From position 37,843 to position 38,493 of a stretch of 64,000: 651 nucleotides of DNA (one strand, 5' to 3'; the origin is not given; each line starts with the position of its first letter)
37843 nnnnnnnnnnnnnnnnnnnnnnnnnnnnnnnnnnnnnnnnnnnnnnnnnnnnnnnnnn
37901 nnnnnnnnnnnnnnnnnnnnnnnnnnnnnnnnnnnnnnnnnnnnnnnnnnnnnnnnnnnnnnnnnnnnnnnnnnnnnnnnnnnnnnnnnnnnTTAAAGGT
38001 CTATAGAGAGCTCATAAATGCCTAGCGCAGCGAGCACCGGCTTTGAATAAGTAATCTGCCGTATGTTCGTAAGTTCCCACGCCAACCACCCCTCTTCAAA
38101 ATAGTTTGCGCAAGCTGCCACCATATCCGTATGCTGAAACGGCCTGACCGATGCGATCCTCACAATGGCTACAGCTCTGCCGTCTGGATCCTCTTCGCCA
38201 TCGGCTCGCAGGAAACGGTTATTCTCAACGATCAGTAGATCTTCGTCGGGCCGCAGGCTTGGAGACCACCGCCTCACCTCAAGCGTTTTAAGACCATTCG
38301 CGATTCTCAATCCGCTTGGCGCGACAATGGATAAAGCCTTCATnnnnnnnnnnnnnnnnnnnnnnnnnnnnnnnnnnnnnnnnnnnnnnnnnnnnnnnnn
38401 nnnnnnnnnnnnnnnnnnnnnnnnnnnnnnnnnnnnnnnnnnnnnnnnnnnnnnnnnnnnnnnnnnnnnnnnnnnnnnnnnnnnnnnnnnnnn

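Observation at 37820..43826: Clean Tn3-family transposon insertion, with TSD TATAA, splitting the head and tail gene blocks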

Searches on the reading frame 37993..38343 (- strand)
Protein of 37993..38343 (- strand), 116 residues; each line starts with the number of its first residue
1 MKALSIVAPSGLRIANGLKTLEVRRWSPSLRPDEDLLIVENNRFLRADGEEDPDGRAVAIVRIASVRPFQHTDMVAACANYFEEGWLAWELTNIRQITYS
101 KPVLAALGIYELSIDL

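Call 4: search_protein_families(library=pfam, proteins=[window:37993-38343:-], max_evalue=0.01)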
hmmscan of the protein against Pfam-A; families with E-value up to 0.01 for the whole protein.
window:37993-38343:- (116 aa): 1 family
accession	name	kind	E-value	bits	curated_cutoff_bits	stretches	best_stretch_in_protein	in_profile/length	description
PF04266.20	ASCH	-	1.2e-08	36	21.2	1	6-96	3-78/103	ASCH domain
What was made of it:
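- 37993..38343 (-): Passenger gene: 116-aa ASCH-domain protein, downstream of tnpA. PF04266, E=1.2e-8 (call 4).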

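Call 20: search_protein_families(library=ncbifam, proteins=[window:37993-38343:-], max_evalue=0.01)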
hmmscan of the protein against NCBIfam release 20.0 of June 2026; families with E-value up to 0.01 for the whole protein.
window:37993-38343:- (116 aa): 0 families

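Call 21: search_protein_families(library=phrogs, proteins=[window:37993-38343:-], max_evalue=0.01)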
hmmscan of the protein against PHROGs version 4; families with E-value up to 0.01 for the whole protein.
window:37993-38343:- (116 aa): 1 family
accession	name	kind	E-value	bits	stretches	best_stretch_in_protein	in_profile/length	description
phrog_3193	-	unknown function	1e-10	42.6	1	1-115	85-209/269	-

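Call 40: search_solved_structures(query=window:37993-38343:-, max_evalue=0.1)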
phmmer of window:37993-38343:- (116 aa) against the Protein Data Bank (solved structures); distinct sequences matched with E-value up to 0.1: 0.

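Call 44: search_protein_families(library=padloc, proteins=[window:37993-38343:-], max_evalue=0.01)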
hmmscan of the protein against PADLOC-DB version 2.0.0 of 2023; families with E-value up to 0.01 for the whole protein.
window:37993-38343:- (116 aa): 0 families

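Call 66: find_homologous_proteins(query=window:37993-38343:-, max_evalue=0.00001)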
Query window:37993-38343:- (116 aa): 253 proteins with E <= 0.00001 among 259 candidates; the best 120 are listed.
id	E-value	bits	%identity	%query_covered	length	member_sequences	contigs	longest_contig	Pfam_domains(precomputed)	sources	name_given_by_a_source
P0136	5.8e-69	248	99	100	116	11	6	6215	PF04266.21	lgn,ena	-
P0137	1.2e-61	224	90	100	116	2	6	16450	PF04266.21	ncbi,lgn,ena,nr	ncbi:ASCH domain-containing protein [Ochrobactrum sp. XJ1]|nr:ASCH domain-containing protein [Brucel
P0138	3.2e-61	223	87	100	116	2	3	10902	PF04266.21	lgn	-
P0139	4.1e-61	222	90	100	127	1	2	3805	PF04266.21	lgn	-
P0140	1.1e-53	198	79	100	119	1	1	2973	PF04266.21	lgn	-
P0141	5.3e-52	193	75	100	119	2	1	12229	PF04266.21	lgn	-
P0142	1.4e-51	192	74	100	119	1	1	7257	PF04266.21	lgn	-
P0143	3.6e-51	190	75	100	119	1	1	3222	PF04266.21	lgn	-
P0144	1.9e-50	188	74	100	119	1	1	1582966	PF04266.21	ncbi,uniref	ncbi:ASCH domain-containing protein [Shimia sp.]|uniref:ASCH domain-containing protein n=1 Tax=Shimi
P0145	1.4e-49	185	74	100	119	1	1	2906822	PF04266.21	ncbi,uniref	ncbi:ASCH domain-containing protein [Thioclava sp. GXIMD4215]|uniref:ASCH domain-containing protein 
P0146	4.3e-49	184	72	99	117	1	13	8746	PF04266.21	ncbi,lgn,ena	ncbi:MAG: ASCH domain-containing protein [Pseudomonadota bacterium]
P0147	7.3e-49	183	72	100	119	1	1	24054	PF04266.21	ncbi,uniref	ncbi:ASCH domain-containing protein [Tritonibacter scottomollicae]|uniref:ASCH domain-containing pro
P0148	1.0e-48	182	74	100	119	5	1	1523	PF04266.21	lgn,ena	-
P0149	2.2e-48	181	72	100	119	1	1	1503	PF04266.21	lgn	-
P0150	5.3e-48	180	72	100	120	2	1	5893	PF04266.21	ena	-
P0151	9.4e-48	179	73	99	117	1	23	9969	PF04266.21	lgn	-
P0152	1.1e-47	179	72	100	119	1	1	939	PF04266.21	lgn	-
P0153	2.8e-47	178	74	98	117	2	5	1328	PF04266.21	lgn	-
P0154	1.1e-46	176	68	99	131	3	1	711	PF04266.21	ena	-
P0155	5.9e-46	173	69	100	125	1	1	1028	PF04266.21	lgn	-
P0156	5.9e-46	173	68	100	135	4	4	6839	PF04266.21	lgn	-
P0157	1.9e-45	172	69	99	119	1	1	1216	PF04266.21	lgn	-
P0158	8.4e-44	166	70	99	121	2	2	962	PF04266.21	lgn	-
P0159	1.3e-43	166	68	100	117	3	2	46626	PF04266.21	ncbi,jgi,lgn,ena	ncbi:MAG: ASCH domain-containing protein [Paracoccaceae bacterium]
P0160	2.6e-43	165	71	97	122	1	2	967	PF04266.21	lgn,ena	-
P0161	2.7e-43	165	66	99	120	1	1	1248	PF04266.21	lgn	-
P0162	3.8e-43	164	65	98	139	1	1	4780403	PF04266.21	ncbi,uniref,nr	ncbi:ASCH domain-containing protein [Pseudomonas cremoricolorata]|uniref:ASCH domain-containing prot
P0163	4.0e-43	164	69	100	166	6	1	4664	PF04266.21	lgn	-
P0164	4.5e-43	164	67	100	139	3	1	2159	PF04266.21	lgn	-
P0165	4.9e-43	164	63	99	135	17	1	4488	PF04266.21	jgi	-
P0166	5.1e-43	164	67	100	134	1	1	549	PF04266.21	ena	-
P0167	9.6e-43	163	68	98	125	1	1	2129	PF04266.21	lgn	-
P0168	1.9e-42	162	68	99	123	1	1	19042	PF04266.21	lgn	-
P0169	2.3e-42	162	66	100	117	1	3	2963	PF04266.21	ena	-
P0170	2.6e-42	162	63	98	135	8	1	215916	PF04266.21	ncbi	-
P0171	3.4e-42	161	64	100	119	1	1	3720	PF04266.21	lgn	-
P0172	4.3e-42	161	69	98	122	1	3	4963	PF04266.21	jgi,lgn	jgi:hypothetical protein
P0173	4.9e-42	161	69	97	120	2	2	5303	PF04266.21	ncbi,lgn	ncbi:MAG: ASCH domain-containing protein [Burkholderiaceae bacterium]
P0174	5.0e-42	161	61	98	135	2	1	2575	PF04266.21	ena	-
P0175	5.8e-42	161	68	97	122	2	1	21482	PF04266.21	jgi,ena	-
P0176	7.7e-42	160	68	97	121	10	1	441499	PF04266.21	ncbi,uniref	ncbi:ASCH domain-containing protein [Pseudomonas sp. 2822-15]|uniref:ASCH domain-containing protein 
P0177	8.0e-42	160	67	100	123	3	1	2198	PF04266.21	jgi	jgi:hypothetical protein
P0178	9.2e-42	160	69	97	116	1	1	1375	PF04266.21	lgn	-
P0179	1.5e-41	159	68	98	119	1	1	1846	PF04266.21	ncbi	-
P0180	2.0e-41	159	65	99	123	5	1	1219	PF04266.21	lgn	-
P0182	2.2e-41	159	68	98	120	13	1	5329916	PF04266.21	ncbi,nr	ncbi:ASCH domain-containing protein [Pseudomonas sp. TH06]|nr:ASCH domain-containing protein [Pseudo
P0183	2.3e-41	159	65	99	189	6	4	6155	PF04266.21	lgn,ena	-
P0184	2.5e-41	159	68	98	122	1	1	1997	PF04266.21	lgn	-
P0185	3.0e-41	158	68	97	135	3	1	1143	PF04266.21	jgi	jgi:hypothetical protein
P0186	3.6e-41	158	68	97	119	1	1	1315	PF04266.21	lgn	-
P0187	3.7e-41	158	69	98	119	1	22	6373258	PF04266.21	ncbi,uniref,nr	ncbi:ASCH domain-containing protein [Pseudomonas fulva]|uniref:ASCH domain-containing protein n=1 Ta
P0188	4.2e-41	158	67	100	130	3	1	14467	PF04266.21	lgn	-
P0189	4.8e-41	158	62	100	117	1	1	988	PF04266.21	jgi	-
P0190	5.4e-41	157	66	97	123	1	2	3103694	PF04266.21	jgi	jgi:hypothetical protein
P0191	6.9e-41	157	67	97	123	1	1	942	PF04266.21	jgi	jgi:hypothetical protein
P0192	9.1e-41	157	66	100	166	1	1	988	PF04266.21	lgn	-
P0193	1.3e-40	156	67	98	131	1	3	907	PF04266.21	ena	-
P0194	1.3e-40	156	65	97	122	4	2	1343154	PF04266.21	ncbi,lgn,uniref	ncbi:ASCH domain-containing protein [Paenochrobactrum glaciei]|uniref:ASCH domain-containing protein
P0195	1.4e-40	156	67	98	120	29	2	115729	PF04266.21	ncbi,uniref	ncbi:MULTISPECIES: ASCH domain-containing protein [unclassified Pseudomonas]|uniref:ASCH domain-cont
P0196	1.6e-40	156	65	98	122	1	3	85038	PF04266.21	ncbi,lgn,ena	-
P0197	2.1e-40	156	65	100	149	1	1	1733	PF04266.21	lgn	-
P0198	2.3e-40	155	65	100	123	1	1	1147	PF04266.21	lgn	-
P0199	2.6e-40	155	64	100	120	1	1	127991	PF04266.21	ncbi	ncbi:ASCH domain-containing protein [Bradyrhizobium sp. UFLA05-109]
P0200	2.9e-40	155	69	97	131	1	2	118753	PF04266.21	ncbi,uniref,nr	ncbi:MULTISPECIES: ASCH domain-containing protein [unclassified Pseudomonas]|uniref:ASCH domain-cont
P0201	3.1e-40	155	64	98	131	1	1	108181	PF04266.21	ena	-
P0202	3.6e-40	155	68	98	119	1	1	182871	PF04266.21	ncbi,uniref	ncbi:ASCH domain-containing protein [Pseudomonas sp. 22515]|uniref:ASCH domain-containing protein n=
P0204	4.2e-40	155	68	98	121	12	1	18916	PF04266.21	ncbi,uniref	ncbi:ASCH domain-containing protein [Pseudomonas promysalinigenes]|uniref:ASCH domain-containing pro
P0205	4.7e-40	154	69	98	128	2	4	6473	PF04266.21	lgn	-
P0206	5.1e-40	154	65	98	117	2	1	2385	PF04266.21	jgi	jgi:ASCH domain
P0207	6.6e-40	154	66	100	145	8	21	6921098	PF04266.21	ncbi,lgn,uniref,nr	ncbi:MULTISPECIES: ASCH domain-containing protein [Pseudomonas]|uniref:ASCH domain-containing protei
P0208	7.0e-40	154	66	97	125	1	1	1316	PF04266.21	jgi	jgi:hypothetical protein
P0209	7.5e-40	154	66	98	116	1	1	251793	PF04266.21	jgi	-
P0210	8.0e-40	154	66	94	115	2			PF04266.21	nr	nr:ASCH domain-containing protein [Pseudomonas sp. GM18]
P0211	8.1e-40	154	65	100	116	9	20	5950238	PF04266.21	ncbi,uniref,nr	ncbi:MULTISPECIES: ASCH domain-containing protein [Pseudomonas]|uniref:ASCH domain-containing protei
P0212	9.4e-40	153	62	98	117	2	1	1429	PF04266.21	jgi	jgi:hypothetical protein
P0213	9.4e-40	153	67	100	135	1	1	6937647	PF04266.21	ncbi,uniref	ncbi:ASCH domain-containing protein [Pseudomonas sp. COR18]|uniref:ASCH domain-containing protein n=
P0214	1.2e-39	153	67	97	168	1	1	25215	PF04266.21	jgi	jgi:hypothetical protein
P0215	1.3e-39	153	65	95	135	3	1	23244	PF04266.21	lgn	-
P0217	1.5e-39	153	63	98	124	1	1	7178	PF04266.21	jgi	jgi:hypothetical protein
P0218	1.9e-39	152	69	98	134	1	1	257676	PF04266.21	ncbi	ncbi:TPA: ASCH domain-containing protein [Pseudomonas putida]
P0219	2.1e-39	152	66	97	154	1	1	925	PF04266.21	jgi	-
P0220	2.3e-39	152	63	98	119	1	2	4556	PF04266.21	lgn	-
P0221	2.7e-39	152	65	98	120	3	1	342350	PF04266.21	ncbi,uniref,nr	ncbi:ASCH domain-containing protein [Pseudomonas syringae]|uniref:ASCH domain-containing protein n=1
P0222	2.8e-39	152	66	98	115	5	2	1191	PF04266.21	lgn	-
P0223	2.8e-39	152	64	98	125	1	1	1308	PF04266.21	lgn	-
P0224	2.8e-39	152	64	98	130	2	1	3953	PF04266.21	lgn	-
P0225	2.9e-39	152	64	100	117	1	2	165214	PF04266.21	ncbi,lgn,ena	-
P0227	3.3e-39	152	65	98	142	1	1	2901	PF04266.21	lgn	-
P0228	3.3e-39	152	61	98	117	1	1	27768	PF04266.21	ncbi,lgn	-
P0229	3.4e-39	152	61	100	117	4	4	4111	PF04266.21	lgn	-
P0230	3.5e-39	152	66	100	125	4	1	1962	PF04266.21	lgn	-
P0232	4.0e-39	151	67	98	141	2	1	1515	PF04266.21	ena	-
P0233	4.3e-39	151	65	98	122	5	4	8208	PF04266.21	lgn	-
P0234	4.9e-39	151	66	98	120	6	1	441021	PF04266.21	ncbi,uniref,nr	ncbi:hypothetical protein AYO28_00175 [Pseudomonas putida]|uniref:ASCH domain-containing protein n=2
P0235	5.5e-39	151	64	98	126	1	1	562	PF04266.21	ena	-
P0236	5.9e-39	151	65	98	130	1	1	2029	PF04266.21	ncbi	ncbi:ASCH domain protein [compost metagenome]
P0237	6.8e-39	151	63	98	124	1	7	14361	PF04266.21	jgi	jgi:hypothetical protein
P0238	7.2e-39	151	66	95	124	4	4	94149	PF04266.21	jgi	-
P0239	8.1e-39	150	64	98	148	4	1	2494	PF04266.21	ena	-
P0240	8.4e-39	150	61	98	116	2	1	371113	PF04266.21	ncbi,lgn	-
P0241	9.0e-39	150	62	98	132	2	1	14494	PF04266.21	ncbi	-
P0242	1.0e-38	150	63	98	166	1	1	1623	PF04266.21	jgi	jgi:hypothetical protein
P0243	1.0e-38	150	63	98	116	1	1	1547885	PF04266.21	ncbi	ncbi:ASCH domain-containing protein [Roseomonas sp. F4]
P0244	1.2e-38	150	67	97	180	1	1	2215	PF04266.21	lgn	-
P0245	1.3e-38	150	65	97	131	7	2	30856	PF04266.21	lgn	-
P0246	1.4e-38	150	68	96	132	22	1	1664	PF04266.21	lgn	-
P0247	1.5e-38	150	66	98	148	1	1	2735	PF04266.21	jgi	jgi:hypothetical protein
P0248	1.6e-38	149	67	94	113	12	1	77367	PF04266.21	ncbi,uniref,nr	ncbi:ASCH domain-containing protein [Pseudomonas faucium]|uniref:ASCH domain-containing protein n=1 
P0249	1.7e-38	149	64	98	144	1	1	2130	PF04266.21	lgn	-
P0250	1.8e-38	149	61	98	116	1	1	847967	PF04266.21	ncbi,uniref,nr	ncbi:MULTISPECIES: ASCH domain-containing protein [Roseomonadaceae]|uniref:ASCH domain-containing pr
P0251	1.8e-38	149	67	91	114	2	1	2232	PF04266.21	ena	-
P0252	1.8e-38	149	63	98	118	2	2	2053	PF04266.21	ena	-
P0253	2.4e-38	149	62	98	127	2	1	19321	PF04266.21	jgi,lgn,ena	-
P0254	2.9e-38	149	66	98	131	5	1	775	PF04266.21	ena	-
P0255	3.0e-38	149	66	98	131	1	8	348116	PF04266.21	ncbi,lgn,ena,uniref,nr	ncbi:ASCH domain-containing protein [Pseudomonas putida]|uniref:ASCH domain-containing protein n=1 T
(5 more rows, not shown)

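Call 71: predict_structure(alignment_id=A2)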
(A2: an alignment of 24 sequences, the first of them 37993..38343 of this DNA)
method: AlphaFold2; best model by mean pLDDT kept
length: 116 residues; sequences in the alignment: 24
mean_pLDDT: 93.9   pTM: 0.87
mean pLDDT of the five models: 93.9, 93.0, 92.6, 91.7, 84.4
residues with pLDDT >= 90: 100; 70-90: 16; 50-70: 0; < 50: 0
segments of 3 or more residues with pLDDT < 50: none
pLDDT, mean of each block of 10 residues (from residue 1): 95 97 95 94 87 95 97 96 96 94 93 85
secondary structure, 60 per line:
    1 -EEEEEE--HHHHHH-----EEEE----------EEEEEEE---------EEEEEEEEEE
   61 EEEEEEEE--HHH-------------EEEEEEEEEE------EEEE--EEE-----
elements in order: E2-7 H10-15 E21-24 E35-41 E51-68 E87-96 E103-106 E109-111
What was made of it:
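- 37993..38343 (-): AF2 model pLDDT 93.9 (call 71).
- On ASCH domain (PUA-like fold): AF2 pLDDT 93.9 (call 71).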

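Call 73: fold_search(model_id=the predicted structure, library=pdb)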
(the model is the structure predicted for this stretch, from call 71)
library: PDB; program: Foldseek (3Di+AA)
matches with E <= 10: 287; with E <= 0.001: 14
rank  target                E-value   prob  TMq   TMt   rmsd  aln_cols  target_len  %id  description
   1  6kir                  1.5e-04  1.00  0.73  0.55   5.0       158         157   16  High resolution structure of mouse CXorf40A (released 2020-07-22)
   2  2dp9                  1.5e-04  1.00  0.59  0.55   3.5       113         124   22  Crystal Structure of Conserved Hypothetical Protein TTHA0113 from Thermus thermophilus HB8 (released 2006-11-08)
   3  5y6b_B                1.9e-04  1.00  0.60  0.51   5.2       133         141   16  Crystal structure of ZmASCH Y47F mutant protein from Zymomonas mobilis (released 2018-07-18)
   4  5y6b_A                2.6e-04  1.00  0.60  0.49   3.5       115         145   16  Crystal structure of ZmASCH Y47F mutant protein from Zymomonas mobilis (released 2018-07-18)
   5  5y6c_A                3.3e-04  1.00  0.59  0.50   5.5       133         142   15  Crystal structure of ZmASCH S128A mutant protein from Zymomonas mobilis (released 2018-07-18)
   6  9kyl_A                4.0e-04  1.00  0.67  0.57   8.0       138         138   15  Crystal structure of human TRIP4 in complex with 11bp dsDNA (released 2025-08-20)
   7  5y6b_D                5.1e-04  1.00  0.60  0.51   3.5       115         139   16  Crystal structure of ZmASCH Y47F mutant protein from Zymomonas mobilis (released 2018-07-18)
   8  5y7d                  5.8e-04  1.00  0.76  0.57   7.1       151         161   17  Crystal structure of human Endothelial-overexpressed LPS associated factor 1 (released 2018-08-22)
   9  5guq_A                5.8e-04  1.00  0.61  0.51   5.1       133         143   16  Crystal structure of ASCH from Zymomonas mobilis (released 2017-08-30)
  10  5guq_C                7.9e-04  1.00  0.62  0.49   5.2       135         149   15  Crystal structure of ASCH from Zymomonas mobilis (released 2017-08-30)
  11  5gus_A                8.4e-04  1.00  0.60  0.50   5.2       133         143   14  Crystal structure of ASCH domain from Zymomonas mobilis (released 2017-08-30)
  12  5gus_B                8.4e-04  1.00  0.59  0.48   5.5       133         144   18  Crystal structure of ASCH domain from Zymomonas mobilis (released 2017-08-30)
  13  8yfj_A                8.4e-04  1.00  0.60  0.50   7.8       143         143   14  TRIP4 ASCH domain in complex with a 12bp dsDNA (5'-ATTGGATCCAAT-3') (released 2024-06-26)
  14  2e5o_MODEL_1_A        9.5e-04  1.00  0.67  0.52   7.7       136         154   15  'Solution structure of the TRIP_4C domain of target of activating signal cointegrator 1 (released 2008-01-01)
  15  9kyl_B                1.0e-03  1.00  0.66  0.55   8.4       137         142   15  Crystal structure of human TRIP4 in complex with 11bp dsDNA (released 2025-08-20)
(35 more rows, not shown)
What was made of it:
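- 37993..38343 (-): Foldseek matches to ASCH structures: EOLA1/CXorf40A, TTHA0113, ZmASCH, TRIP4 (call 73).
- On ASCH domain (PUA-like fold): Top Foldseek hits are ASCH structures, probability 1.00 (call 73).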
